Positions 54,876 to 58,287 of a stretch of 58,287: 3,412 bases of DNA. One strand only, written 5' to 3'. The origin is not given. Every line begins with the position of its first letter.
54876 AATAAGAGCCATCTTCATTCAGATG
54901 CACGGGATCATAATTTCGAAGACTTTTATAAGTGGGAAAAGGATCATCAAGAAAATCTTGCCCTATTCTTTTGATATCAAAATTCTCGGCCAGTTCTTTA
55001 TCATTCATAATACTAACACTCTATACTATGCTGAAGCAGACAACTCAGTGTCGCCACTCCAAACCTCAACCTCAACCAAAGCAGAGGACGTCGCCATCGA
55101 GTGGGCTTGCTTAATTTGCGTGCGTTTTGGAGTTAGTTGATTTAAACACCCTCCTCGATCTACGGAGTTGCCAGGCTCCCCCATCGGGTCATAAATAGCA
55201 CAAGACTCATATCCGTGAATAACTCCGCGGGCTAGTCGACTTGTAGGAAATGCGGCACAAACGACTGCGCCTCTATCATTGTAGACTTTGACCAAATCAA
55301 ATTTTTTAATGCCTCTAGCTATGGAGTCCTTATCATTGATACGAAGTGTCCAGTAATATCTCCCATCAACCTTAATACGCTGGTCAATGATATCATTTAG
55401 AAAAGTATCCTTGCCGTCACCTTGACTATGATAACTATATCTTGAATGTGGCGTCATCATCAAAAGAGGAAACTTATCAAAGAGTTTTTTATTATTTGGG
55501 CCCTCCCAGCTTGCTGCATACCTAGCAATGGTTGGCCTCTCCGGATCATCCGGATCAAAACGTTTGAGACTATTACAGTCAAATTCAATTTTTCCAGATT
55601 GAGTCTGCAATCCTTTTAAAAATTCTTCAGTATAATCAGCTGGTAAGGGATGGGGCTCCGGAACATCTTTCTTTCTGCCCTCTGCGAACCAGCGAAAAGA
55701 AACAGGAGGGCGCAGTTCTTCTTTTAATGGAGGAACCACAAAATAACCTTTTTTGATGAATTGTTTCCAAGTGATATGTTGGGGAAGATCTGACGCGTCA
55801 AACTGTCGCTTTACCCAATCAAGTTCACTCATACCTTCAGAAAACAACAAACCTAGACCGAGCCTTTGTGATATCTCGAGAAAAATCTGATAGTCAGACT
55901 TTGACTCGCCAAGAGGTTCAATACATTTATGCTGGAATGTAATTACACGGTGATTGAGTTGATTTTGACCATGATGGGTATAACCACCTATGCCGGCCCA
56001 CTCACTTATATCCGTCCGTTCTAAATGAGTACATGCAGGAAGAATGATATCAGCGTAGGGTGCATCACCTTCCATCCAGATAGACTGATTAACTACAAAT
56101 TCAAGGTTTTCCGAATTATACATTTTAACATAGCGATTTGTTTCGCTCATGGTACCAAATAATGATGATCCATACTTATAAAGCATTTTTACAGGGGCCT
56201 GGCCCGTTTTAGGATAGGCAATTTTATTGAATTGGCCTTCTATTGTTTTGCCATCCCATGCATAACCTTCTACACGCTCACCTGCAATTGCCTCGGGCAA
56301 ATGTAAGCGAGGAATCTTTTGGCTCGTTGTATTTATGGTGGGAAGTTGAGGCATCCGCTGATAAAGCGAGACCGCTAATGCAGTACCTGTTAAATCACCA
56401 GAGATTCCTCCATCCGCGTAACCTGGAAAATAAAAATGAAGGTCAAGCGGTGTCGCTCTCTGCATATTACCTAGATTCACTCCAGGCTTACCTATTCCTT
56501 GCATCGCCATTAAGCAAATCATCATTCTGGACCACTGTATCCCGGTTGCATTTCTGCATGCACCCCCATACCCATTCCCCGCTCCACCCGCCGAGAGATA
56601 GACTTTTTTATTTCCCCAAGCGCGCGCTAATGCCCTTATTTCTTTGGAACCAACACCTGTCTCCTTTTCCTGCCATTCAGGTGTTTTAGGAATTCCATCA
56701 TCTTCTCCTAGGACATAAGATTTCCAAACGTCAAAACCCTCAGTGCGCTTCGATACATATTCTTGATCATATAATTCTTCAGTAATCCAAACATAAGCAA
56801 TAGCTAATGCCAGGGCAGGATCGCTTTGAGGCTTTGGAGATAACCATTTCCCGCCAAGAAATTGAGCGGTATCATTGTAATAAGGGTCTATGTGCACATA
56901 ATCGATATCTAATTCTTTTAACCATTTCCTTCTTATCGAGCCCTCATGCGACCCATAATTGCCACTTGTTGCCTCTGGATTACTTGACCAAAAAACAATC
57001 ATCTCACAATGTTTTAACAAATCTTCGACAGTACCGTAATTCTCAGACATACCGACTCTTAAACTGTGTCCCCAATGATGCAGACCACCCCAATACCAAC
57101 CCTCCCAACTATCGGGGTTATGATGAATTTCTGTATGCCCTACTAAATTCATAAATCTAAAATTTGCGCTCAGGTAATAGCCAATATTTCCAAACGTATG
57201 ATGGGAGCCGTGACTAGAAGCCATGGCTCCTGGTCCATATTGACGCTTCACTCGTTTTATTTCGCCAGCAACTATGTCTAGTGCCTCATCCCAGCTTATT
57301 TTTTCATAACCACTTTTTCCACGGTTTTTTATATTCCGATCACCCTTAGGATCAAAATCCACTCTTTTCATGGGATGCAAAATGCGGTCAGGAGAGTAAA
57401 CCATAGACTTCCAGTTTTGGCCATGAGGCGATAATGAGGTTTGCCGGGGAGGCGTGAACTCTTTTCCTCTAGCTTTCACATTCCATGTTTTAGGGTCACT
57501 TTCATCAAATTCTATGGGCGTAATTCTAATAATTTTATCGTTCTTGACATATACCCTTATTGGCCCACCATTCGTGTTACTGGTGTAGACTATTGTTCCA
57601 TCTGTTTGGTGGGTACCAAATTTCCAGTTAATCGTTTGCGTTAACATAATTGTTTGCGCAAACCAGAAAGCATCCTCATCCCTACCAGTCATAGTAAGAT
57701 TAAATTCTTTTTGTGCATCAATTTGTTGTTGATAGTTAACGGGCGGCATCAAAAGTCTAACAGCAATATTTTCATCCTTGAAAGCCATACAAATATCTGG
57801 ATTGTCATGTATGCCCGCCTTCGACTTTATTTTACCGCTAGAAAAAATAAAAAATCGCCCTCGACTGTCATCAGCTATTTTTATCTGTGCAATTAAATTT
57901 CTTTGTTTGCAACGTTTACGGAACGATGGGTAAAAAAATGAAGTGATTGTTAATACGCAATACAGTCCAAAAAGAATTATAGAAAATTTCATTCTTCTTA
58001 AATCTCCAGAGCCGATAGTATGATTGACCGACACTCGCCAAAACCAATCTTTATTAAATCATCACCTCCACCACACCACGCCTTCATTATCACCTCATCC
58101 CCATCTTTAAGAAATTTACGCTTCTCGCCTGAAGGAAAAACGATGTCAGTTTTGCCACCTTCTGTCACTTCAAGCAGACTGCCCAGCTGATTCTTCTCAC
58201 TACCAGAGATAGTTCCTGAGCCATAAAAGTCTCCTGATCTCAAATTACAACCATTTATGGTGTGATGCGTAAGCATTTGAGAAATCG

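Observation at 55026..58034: Pyrogallol-hydroxytransferase-like molybdoenzyme with a ~135-aa membrane-anchor plus SCP2-like N-terminal extension and no adjacent Fe-S beta subunit, between fumarylacetoacetase and a P450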

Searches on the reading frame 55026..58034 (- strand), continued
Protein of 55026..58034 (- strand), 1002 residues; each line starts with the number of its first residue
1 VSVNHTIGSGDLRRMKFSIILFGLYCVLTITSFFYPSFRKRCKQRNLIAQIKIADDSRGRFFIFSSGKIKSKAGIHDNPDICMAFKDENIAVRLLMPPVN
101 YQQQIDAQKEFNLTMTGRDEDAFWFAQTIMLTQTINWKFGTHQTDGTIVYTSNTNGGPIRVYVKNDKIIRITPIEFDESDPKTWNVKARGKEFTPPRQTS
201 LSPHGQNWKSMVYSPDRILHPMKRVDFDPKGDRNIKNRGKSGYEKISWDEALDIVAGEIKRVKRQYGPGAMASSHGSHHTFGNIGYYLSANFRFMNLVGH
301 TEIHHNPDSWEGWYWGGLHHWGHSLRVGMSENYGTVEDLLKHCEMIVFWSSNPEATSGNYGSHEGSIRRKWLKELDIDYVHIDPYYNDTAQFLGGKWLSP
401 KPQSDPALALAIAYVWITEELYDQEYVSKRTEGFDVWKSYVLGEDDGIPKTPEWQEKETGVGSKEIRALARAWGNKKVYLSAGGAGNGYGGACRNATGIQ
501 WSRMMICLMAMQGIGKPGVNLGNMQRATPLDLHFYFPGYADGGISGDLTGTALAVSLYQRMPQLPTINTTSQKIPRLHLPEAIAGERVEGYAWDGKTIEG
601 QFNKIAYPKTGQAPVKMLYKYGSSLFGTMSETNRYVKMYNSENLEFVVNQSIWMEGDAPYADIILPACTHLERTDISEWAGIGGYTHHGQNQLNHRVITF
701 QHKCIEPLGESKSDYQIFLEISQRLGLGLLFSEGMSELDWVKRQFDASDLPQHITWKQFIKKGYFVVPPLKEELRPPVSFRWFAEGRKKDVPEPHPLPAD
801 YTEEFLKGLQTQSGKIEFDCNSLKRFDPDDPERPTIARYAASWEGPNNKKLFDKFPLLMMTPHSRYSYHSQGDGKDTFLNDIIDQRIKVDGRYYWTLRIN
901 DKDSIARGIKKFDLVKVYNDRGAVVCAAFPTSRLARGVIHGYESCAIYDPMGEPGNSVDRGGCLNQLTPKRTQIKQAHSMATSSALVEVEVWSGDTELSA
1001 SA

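Call 87: find_encoding_contigs(protein=P0317, flank=9000, max_places=1)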
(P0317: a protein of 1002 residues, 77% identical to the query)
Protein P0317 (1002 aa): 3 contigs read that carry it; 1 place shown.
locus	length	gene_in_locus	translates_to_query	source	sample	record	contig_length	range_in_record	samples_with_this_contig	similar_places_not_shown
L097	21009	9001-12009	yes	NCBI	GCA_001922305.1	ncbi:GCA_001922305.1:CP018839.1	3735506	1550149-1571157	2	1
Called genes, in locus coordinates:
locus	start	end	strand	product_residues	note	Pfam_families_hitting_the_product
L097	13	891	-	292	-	PF05107:Cas_Cas7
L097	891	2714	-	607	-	PF09709:Cas_Csd1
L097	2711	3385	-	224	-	PF09704:Cas_Cas5d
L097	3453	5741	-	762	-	PF01966:HD (weak), PF00270:DEAD, PF04851:ResIII, PF22590:Cas3-like_C_2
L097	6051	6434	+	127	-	PF01243:PNPOx_N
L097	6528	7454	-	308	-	PF00126:HTH_1, PF03466:LysR_substrate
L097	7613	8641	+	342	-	PF03480:DctP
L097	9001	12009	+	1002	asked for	PF21423:AhtL-like_1st, PF00384:Molybdopterin, PF01568:Molydop_binding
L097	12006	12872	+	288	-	PF13247:Fer4_11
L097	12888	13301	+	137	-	PF02311:AraC_binding (weak), PF07883:Cupin_2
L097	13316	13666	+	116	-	-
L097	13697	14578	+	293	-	PF03446:NAD_binding_2, PF03807:F420_oxidored, PF14833:NAD_binding_11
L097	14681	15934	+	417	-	PF00557:Peptidase_M24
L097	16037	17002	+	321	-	PF03480:DctP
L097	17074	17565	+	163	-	PF04290:DctQ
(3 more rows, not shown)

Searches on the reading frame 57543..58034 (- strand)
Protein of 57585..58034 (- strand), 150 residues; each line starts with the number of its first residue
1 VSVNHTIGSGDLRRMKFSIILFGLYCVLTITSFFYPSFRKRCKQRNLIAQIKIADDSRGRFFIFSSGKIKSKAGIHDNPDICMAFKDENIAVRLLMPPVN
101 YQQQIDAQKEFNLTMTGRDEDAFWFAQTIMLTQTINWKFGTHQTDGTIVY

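Call 4: search_protein_families(library=ncbifam, proteins=[window:57585-58034:-], max_evalue=0.1)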
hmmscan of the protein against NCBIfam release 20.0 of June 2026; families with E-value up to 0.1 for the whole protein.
window:57585-58034:- (150 aa): 0 families

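Call 35: search_protein_families(library=pfam, alignment_id=A3, max_evalue=10)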
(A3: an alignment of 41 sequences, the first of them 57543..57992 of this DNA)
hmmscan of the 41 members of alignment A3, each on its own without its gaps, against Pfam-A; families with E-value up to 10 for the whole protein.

A. member 1, window:57543-57992:- (150 aa): 0 families

B. families by the number of members that match (of 41 scanned): 15 families
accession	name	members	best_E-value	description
PF02036.22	SCP2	8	0.0056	SCP-2 sterol transfer family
PF08041.16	PetM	2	0.053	PetM family of cytochrome b6f complex subunit 7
PF07966.17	A1_Propeptide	2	0.078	A1 Propeptide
PF24296.1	SrfA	1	0.019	SrfA protein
PF08263.17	LRRNT_2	1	0.041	Leucine rich repeat N-terminal domain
PF03381.20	CDC50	1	0.063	LEM3 (ligand-effect modulator 3) family / CDC50 family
PF00207.28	A2M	1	0.098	Alpha-2-macroglobulin family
PF19194.5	DUF5869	1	0.12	Family of unknown function (DUF5869)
PF19670.4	DUF6173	1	0.14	Family of unknown function (DUF6173)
PF13026.12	DUF3887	1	0.14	Protein of unknown function (DUF3887)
PF23049.1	DUF7039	1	0.15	Domain of unknown function (DUF7039)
PF21125.3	MPN_2A_DUB_like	1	0.17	BRCA1-A complex subunit Abraxas 1 MPN domain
PF14864.11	Alkyl_sulf_C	1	0.18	Alkyl sulfatase C-terminal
PF20682.3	Hanta_Gc_C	1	0.22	Hantavirus glycoprotein Gc, C-terminal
PF16482.11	Staufen_C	1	0.22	Staufen C-terminal domain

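Call 39: predict_structure(alignment_id=A3)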
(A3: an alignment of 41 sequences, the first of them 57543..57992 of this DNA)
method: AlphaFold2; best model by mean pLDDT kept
length: 150 residues; sequences in the alignment: 41
mean_pLDDT: 83.8   pTM: 0.74
mean pLDDT of the five models: 83.8, 83.0, 82.7, 82.6, 79.9
residues with pLDDT >= 90: 75; 70-90: 51; 50-70: 15; < 50: 9
segments of 3 or more residues with pLDDT < 50: 138-145
pLDDT, mean of each block of 10 residues (from residue 1): 93 93 90 96 97 94 96 92 79 81 90 84 66 59 48
secondary structure, 60 per line:
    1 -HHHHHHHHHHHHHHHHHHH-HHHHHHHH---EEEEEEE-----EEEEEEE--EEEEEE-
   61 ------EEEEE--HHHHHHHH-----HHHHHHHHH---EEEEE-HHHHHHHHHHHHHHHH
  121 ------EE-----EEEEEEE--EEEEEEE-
elements in order: H2-20 H22-29 E33-39 E45-51 E54-59 E67-71 H74-81 H87-95 E99-103 H105-120 E134-140 E143-149

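Call 42: fold_search(model_id=the predicted structure, library=pdb)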
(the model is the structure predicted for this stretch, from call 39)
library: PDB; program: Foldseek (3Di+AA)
matches with E <= 10: 753; with E <= 0.001: 29
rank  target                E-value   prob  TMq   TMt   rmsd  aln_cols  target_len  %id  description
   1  6h6o_A                1.4e-05  1.00  0.55  0.65   3.4       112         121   13  UbiJ-SCP2 Ubiquinone synthesis protein (released 2019-02-13)
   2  6h6o_B                1.6e-05  1.00  0.54  0.67   3.4       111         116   14  UbiJ-SCP2 Ubiquinone synthesis protein (released 2019-02-13)
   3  6h6p_D                2.3e-05  1.00  0.56  0.68   4.0       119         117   14  UbiJ-SCP2 Ubiquinone synthesis protein (released 2019-02-13)
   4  6h6p_A                3.2e-05  1.00  0.55  0.69   3.5       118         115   14  UbiJ-SCP2 Ubiquinone synthesis protein (released 2019-02-13)
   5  6h6n_B                4.1e-05  1.00  0.46  0.56   3.2        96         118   14  UbiJ-SCP2 Ubiquinone synthesis protein (released 2019-02-13)
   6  2yhe_B                4.6e-05  1.00  0.43  0.12   3.7        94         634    8  Structure determination of the stereoselective inverting sec- alkylsulfatase Pisa1 from Pseudomonas sp. (released 2012-05-16)
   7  6h6p_C                4.9e-05  1.00  0.46  0.57   3.3        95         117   14  UbiJ-SCP2 Ubiquinone synthesis protein (released 2019-02-13)
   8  6h6n_A                5.6e-05  1.00  0.56  0.65   3.4       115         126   13  UbiJ-SCP2 Ubiquinone synthesis protein (released 2019-02-13)
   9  2cfu                  8.1e-05  1.00  0.45  0.12   3.2        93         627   11  Crystal structure of SdsA1, an alkylsulfatase from Pseudomonas aeruginosa, in complex with 1-decane-sulfonic-acid. (released 2006-04-26)
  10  3bn8_A                8.6e-05  1.00  0.45  0.56   8.4       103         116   16  Crystal structure of a putative sterol carrier protein type 2 (af1534) from archaeoglobus fulgidus dsm 4304 at 2.11 A  (released 2007-12-25)
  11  6h6p_B                9.2e-05  1.00  0.53  0.67   3.3       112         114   14  UbiJ-SCP2 Ubiquinone synthesis protein (released 2019-02-13)
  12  2yhe_A                1.0e-04  1.00  0.43  0.12   3.7        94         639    8  Structure determination of the stereoselective inverting sec- alkylsulfatase Pisa1 from Pseudomonas sp. (released 2012-05-16)
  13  4av7_A                1.0e-04  1.00  0.41  0.11   4.3        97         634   13  Structure determination of the double mutant S233Y F250G from the sec- alkyl sulfatase PisA1 (released 2012-12-05)
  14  2cfz                  1.1e-04  1.00  0.44  0.12   3.2        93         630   11  Crystal structure of SdsA1, an alkylsulfatase from Pseudomonas aeruginosa, in complex with 1-dodecanol (released 2006-04-26)
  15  4axh_A                1.1e-04  1.00  0.46  0.12   3.1        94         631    8  Structure and mechanism of the first inverting alkylsulfatase specific for secondary alkylsulfatases (released 2012-12-05)
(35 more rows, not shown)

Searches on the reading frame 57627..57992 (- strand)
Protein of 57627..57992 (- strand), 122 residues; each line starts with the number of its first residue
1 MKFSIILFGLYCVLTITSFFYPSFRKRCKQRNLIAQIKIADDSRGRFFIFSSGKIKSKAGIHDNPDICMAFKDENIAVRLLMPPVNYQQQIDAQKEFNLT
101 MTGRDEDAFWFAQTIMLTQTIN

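Call 71: search_protein_representatives(alignment_id=A4)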
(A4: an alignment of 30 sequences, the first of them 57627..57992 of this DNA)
Query: 30 sequences, 125 profile positions. Proteins with E-value up to 0.001 (for the whole library): 683; up to 1e-10: 355; up to 1e-30: 49. The best 150 are listed.
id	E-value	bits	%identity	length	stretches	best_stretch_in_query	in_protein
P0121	5.5e-53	194.4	-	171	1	4-124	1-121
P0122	1.7e-52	192.8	-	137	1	3-125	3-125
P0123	1.2e-48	180.4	-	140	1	4-125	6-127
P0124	1.5e-48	180.1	-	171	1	1-125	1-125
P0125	1.7e-48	179.9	-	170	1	2-125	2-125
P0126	2.7e-48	179.3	-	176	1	3-125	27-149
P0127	8.3e-45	168.0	-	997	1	4-124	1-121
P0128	1.6e-44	167.1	-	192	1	3-124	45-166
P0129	1.6e-43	163.8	-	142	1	16-124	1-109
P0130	2.5e-43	163.2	-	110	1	2-109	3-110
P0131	3.4e-42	159.5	-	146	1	5-124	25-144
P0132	2.0e-41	157.0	-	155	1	5-122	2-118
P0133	3.9e-41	156.1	-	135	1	4-122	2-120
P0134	2.3e-40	153.6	-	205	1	3-123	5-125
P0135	2.4e-40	153.6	-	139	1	3-124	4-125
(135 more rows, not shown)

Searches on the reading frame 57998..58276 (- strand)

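Call 3: search_protein_families(library=pfam, proteins=[window:57998-58276:-], max_evalue=0.1)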
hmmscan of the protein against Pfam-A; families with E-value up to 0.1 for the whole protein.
window:57998-58276:- (92 aa): 1 family
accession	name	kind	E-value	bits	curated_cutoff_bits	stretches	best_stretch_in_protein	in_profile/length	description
PF01557.24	FAA_hydrolase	-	0.0018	18.4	23.9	1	5-83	164-210/214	Fumarylacetoacetate (FAA) hydrolase C-terminal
